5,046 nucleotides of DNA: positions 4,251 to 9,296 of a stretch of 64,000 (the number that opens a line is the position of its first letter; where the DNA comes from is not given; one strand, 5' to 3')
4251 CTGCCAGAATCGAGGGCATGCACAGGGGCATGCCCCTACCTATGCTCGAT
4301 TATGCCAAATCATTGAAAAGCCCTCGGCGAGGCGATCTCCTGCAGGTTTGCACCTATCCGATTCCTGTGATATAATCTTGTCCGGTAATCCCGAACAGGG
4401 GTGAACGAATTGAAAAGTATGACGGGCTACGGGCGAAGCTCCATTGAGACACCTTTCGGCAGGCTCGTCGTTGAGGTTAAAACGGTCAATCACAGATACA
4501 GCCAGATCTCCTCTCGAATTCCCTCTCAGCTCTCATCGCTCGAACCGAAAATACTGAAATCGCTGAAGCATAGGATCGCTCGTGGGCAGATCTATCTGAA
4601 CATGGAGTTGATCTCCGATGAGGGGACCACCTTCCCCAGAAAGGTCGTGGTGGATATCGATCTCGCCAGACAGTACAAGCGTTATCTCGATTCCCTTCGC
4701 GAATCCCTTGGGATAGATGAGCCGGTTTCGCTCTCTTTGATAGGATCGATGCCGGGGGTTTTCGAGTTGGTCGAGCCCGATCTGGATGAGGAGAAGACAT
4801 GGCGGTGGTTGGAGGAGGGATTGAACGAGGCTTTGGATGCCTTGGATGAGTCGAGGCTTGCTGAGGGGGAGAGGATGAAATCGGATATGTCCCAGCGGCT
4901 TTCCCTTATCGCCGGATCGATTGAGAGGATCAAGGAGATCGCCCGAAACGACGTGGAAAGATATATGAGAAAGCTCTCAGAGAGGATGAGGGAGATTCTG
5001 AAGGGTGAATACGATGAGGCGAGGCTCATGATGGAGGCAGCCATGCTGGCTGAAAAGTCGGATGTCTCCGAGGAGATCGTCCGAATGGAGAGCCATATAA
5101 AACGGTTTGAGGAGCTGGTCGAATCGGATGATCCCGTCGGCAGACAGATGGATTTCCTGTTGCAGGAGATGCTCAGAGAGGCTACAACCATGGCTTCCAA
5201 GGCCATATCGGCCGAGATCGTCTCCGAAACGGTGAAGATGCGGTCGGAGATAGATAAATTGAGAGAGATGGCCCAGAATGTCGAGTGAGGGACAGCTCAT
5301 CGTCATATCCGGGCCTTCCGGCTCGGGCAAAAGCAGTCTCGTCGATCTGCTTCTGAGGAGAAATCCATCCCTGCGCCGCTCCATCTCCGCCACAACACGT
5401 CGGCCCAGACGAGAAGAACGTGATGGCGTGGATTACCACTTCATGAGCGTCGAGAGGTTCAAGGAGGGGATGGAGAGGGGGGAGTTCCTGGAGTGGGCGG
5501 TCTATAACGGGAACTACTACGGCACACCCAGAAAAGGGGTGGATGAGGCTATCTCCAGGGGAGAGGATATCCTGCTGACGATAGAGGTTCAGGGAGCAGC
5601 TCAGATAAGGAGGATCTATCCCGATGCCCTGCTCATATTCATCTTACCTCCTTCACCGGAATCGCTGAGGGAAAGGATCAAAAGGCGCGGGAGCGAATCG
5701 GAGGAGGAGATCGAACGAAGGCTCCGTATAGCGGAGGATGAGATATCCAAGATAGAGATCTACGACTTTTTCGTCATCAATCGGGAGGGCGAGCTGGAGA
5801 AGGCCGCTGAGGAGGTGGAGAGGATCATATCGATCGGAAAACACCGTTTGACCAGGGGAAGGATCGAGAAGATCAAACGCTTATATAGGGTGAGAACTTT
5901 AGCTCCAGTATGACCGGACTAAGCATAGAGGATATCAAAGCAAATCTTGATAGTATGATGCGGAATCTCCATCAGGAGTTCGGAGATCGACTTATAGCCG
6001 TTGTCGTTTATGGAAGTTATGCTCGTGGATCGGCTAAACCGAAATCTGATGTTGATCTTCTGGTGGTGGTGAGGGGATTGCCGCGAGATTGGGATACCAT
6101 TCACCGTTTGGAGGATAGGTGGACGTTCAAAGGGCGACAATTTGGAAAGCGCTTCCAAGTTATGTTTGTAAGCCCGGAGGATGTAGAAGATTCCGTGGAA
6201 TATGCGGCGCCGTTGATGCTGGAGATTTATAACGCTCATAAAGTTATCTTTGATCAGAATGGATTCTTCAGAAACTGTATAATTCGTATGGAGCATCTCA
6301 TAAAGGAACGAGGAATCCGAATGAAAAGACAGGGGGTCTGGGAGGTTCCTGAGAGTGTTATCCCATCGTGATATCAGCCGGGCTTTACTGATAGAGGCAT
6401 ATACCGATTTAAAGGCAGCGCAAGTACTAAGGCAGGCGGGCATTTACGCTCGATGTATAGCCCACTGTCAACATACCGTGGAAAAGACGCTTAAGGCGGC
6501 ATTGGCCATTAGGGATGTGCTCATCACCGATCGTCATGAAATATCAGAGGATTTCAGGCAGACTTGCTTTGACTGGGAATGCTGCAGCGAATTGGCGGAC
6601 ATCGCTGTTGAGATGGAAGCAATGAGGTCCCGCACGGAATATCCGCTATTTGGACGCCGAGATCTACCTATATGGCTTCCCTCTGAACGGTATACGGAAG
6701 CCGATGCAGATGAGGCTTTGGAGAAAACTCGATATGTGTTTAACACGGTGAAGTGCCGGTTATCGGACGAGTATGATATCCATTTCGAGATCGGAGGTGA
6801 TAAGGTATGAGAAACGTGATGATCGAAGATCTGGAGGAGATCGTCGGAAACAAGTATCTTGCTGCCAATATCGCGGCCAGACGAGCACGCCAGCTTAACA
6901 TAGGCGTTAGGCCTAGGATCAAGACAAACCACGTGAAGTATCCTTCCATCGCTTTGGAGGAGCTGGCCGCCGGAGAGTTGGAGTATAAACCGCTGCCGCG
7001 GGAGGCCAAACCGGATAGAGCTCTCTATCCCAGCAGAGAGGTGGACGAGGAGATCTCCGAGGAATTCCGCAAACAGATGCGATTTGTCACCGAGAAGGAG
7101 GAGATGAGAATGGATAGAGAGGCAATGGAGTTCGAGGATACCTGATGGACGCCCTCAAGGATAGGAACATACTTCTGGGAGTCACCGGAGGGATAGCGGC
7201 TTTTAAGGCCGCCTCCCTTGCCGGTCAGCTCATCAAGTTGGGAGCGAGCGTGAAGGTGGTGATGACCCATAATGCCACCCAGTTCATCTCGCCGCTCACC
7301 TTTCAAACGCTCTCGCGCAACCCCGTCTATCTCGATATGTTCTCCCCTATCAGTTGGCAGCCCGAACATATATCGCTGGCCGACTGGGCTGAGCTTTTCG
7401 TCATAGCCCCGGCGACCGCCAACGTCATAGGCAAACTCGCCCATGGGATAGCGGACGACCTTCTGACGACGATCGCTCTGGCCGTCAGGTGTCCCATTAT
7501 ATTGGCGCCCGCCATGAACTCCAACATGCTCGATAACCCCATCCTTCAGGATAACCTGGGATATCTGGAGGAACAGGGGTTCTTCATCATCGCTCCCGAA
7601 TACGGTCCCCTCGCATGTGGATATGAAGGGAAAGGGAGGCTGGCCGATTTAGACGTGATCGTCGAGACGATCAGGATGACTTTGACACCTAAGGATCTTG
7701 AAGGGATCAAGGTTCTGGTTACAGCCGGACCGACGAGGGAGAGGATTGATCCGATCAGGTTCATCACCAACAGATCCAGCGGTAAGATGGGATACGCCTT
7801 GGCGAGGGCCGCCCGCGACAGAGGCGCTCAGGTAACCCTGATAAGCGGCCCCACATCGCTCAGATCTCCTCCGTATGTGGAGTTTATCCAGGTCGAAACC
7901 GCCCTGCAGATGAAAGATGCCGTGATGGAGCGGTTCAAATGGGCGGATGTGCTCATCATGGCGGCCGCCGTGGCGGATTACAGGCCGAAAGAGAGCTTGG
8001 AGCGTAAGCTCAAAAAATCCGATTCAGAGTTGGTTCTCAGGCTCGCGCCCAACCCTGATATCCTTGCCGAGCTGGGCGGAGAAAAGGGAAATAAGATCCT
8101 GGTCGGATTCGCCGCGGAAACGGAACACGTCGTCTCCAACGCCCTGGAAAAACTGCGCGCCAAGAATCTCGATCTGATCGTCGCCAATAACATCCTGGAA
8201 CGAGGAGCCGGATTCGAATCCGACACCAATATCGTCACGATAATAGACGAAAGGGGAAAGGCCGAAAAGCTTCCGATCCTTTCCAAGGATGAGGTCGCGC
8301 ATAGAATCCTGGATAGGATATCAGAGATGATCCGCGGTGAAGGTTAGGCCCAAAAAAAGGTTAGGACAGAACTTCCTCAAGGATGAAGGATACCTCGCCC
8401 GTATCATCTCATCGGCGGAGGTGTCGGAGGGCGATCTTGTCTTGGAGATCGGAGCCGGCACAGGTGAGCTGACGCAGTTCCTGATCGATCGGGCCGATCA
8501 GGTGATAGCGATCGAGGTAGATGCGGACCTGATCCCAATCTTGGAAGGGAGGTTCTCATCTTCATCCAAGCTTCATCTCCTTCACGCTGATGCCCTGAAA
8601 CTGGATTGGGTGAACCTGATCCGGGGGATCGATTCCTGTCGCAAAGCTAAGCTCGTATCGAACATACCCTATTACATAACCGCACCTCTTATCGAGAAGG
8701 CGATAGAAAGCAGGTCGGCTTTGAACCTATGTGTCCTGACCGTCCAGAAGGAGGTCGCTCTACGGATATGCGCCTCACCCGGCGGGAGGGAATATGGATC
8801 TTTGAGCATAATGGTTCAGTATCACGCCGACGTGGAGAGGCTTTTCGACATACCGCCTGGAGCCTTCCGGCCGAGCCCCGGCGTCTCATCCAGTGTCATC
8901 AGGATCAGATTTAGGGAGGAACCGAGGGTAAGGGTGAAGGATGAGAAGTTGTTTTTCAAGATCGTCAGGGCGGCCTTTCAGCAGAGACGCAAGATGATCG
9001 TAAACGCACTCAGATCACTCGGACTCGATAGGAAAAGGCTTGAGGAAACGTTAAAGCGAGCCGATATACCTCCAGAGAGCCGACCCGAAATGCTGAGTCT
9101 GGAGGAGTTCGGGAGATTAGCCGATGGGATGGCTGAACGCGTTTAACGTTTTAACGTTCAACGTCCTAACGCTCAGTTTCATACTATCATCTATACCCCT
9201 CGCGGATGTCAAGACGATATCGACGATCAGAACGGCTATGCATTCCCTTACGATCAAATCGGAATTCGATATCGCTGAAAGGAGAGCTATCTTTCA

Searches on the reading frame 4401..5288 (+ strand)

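Call 9: search_protein_families(library=pfam, proteins=[window:4401-5288:+], max_evalue=0.001)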
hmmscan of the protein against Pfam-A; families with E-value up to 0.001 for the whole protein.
window:4401-5288:+ (295 aa): 2 families
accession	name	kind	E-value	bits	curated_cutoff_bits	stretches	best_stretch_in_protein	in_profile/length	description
PF03755.18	YicC-like_N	-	3.7e-38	131.8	25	1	4-160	1-155/156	Endoribonuclease YicC-like, N-terminal region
PF08340.16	YicC-like_C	-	1.7e-36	125.4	27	1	177-295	1-120/120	Endoribonuclease YicC-like, C-terminal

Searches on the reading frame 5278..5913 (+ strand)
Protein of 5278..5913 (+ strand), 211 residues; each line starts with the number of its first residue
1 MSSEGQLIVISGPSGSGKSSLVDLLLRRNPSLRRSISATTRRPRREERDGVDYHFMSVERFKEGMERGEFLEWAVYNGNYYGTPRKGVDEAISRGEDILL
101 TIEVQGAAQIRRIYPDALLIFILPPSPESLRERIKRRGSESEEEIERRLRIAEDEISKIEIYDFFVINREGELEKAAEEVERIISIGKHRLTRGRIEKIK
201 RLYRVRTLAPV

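Call 9: search_protein_families(library=pfam, proteins=[window:5278-5913:+], max_evalue=0.001)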
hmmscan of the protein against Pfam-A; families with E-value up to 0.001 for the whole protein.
window:5278-5913:+ (211 aa): 8 families
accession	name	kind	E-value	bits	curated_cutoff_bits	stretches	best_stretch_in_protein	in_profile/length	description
PF00625.27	Guanylate_kin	-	2.7e-45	154.8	25.2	1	6-185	3-180/182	Guanylate kinase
PF13671.12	AAA_33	-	2.6e-05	25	27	0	7-33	1-27/143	AAA domain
PF00005.33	ABC_tran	-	5.9e-05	24.1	25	1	3-55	9-65/137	ABC transporter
PF13238.12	AAA_18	-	0.00012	22.9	29.4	0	8-145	1-119/128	AAA domain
PF13191.12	AAA_16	-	0.00021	22.3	32.6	1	3-28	22-47/167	AAA ATPase domain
PF13555.12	AAA_29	-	0.00045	20.4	27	1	4-23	22-40/61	P-loop containing region of AAA domain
PF13401.12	AAA_22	-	0.00055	20.7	27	0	4-52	4-33/130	AAA domain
PF13476.12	AAA_23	-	0.00089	20.4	27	0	6-25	20-39/201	AAA domain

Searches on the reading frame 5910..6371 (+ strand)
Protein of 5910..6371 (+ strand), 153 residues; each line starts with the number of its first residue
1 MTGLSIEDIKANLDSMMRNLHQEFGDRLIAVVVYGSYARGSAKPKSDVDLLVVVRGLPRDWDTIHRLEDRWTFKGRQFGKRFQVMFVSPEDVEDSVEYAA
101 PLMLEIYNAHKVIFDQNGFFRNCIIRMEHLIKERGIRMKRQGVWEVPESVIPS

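Call 9: search_protein_families(library=pfam, proteins=[window:5910-6371:+], max_evalue=0.001)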
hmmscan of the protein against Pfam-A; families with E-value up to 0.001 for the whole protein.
window:5910-6371:+ (153 aa): 2 families
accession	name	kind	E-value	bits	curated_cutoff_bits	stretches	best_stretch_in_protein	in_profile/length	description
PF01909.29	NTP_transf_2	-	2.2e-09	38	21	1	25-58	13-44/93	Nucleotidyltransferase domain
PF18765.7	Polbeta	-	8e-09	36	26.9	1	27-115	12-89/93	Polymerase beta, Nucleotidyltransferase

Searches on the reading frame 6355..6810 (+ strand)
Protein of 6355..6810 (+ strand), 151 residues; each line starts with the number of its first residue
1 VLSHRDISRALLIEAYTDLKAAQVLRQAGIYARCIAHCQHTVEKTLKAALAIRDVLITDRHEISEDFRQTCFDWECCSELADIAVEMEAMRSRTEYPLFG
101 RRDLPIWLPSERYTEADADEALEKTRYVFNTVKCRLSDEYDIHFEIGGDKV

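Call 9: search_protein_families(library=pfam, proteins=[window:6355-6810:+], max_evalue=0.001)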
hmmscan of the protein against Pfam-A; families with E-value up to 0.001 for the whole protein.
window:6355-6810:+ (151 aa): 1 family
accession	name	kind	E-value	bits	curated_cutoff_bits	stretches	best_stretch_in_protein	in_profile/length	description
PF05168.19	HEPN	-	3.3e-14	53.5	22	1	10-133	3-115/117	HEPN domain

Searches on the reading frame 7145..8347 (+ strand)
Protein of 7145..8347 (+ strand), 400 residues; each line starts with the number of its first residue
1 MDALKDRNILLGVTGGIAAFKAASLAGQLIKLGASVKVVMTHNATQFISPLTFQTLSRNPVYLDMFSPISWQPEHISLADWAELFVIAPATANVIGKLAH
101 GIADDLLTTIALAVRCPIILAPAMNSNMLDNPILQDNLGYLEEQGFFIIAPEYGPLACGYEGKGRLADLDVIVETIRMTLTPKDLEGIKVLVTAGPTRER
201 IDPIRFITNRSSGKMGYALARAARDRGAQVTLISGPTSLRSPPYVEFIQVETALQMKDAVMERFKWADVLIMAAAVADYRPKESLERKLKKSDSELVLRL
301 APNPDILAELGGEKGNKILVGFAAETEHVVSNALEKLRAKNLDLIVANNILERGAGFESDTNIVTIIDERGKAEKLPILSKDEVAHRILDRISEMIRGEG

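Call 9: search_protein_families(library=pfam, proteins=[window:7145-8347:+], max_evalue=0.001)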
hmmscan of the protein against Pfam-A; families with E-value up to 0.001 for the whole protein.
window:7145-8347:+ (400 aa): 2 families
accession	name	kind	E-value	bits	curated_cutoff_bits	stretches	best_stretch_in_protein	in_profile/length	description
PF04127.22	DFP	-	3.7e-77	258.8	22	1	185-367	1-186/186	DNA/pantothenate metabolism flavoprotein C-terminal domain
PF02441.25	Flavoprotein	-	1e-31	110.1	22.7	1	8-177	2-159/162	Flavoprotein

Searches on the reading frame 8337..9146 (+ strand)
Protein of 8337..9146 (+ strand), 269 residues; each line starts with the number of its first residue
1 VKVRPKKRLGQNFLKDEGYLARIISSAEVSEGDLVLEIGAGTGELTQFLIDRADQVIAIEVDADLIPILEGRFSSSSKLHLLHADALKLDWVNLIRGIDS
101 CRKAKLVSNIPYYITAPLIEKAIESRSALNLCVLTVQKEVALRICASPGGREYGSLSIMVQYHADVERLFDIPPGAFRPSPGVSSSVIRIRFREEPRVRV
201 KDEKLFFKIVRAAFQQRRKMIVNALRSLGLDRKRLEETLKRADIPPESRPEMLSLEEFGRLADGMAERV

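Call 9: search_protein_families(library=pfam, proteins=[window:8337-9146:+], max_evalue=0.001)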
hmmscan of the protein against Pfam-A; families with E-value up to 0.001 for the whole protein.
window:8337-9146:+ (269 aa): 2 families
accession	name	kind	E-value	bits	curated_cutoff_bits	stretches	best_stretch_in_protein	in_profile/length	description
PF00398.26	RrnaAD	-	3e-59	200.7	24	1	6-261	5-257/263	Ribosomal RNA adenine dimethylase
PF13649.12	Methyltransf_25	-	9.1e-06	26.7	27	1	35-90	1-59/97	Methyltransferase domain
